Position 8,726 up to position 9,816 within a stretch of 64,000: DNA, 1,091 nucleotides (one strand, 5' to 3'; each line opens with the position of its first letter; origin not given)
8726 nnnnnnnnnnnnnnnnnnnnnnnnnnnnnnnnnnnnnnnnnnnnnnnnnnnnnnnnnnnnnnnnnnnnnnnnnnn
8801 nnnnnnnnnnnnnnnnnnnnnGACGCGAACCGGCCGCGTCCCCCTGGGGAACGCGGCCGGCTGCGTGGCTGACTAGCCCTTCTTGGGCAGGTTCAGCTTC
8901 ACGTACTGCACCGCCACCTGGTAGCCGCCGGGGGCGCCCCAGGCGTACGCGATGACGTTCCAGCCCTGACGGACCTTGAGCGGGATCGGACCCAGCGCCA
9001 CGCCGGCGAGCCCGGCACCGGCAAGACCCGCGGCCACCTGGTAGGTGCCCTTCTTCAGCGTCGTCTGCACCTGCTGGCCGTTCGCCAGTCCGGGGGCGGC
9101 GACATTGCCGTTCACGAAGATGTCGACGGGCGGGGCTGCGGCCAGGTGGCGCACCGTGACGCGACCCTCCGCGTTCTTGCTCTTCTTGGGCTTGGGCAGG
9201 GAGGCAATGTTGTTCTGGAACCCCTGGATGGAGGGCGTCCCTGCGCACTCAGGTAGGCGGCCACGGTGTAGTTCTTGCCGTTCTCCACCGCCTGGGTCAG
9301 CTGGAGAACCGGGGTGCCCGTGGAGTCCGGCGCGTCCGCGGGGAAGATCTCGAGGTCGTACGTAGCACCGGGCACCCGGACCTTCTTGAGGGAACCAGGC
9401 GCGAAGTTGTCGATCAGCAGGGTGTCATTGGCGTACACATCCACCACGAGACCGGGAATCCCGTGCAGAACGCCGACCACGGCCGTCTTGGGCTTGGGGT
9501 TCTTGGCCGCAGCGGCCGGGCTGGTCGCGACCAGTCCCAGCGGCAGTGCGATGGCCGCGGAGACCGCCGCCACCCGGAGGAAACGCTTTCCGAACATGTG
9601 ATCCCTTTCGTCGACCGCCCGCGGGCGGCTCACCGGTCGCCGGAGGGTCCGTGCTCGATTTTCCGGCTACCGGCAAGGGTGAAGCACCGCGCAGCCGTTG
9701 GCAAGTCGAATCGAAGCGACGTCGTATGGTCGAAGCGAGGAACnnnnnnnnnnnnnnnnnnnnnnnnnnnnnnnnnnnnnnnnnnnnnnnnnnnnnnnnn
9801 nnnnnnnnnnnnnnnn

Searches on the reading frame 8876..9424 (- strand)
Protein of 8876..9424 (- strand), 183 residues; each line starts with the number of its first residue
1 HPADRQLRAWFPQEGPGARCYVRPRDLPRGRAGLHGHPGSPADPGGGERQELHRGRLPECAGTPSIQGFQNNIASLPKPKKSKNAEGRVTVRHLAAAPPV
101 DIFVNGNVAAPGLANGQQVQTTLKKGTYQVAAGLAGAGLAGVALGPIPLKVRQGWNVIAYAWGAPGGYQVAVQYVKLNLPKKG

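Call 29: search_protein_families(library=pfam, proteins=[window:8876-9424:-], max_evalue=0.01)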
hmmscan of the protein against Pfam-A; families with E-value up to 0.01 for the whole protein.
window:8876-9424:- (183 aa): 2 families
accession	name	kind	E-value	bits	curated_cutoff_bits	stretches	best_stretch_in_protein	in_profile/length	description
PF14344.12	DUF4397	-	0.0019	19.2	30.6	1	88-159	2-75/119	Domain of unknown function (DUF4397)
PF06832.18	BiPBP_C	-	0.0071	16.7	26.8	0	61-131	9-77/90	Penicillin-Binding Protein C-terminus Family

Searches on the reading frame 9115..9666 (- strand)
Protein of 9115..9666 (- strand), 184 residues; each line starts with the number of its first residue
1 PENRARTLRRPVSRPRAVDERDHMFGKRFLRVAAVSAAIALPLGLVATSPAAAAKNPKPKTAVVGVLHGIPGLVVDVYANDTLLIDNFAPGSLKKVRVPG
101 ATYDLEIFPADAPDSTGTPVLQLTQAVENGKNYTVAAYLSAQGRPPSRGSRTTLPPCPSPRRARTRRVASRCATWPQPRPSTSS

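Call 29: search_protein_families(library=pfam, proteins=[window:9115-9666:-], max_evalue=0.01)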
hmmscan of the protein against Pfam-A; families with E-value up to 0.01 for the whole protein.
window:9115-9666:- (184 aa): 1 family
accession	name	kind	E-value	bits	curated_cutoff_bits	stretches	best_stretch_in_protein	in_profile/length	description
PF14344.12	DUF4397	-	1.7e-10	41.9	30.6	1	64-141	3-81/119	Domain of unknown function (DUF4397)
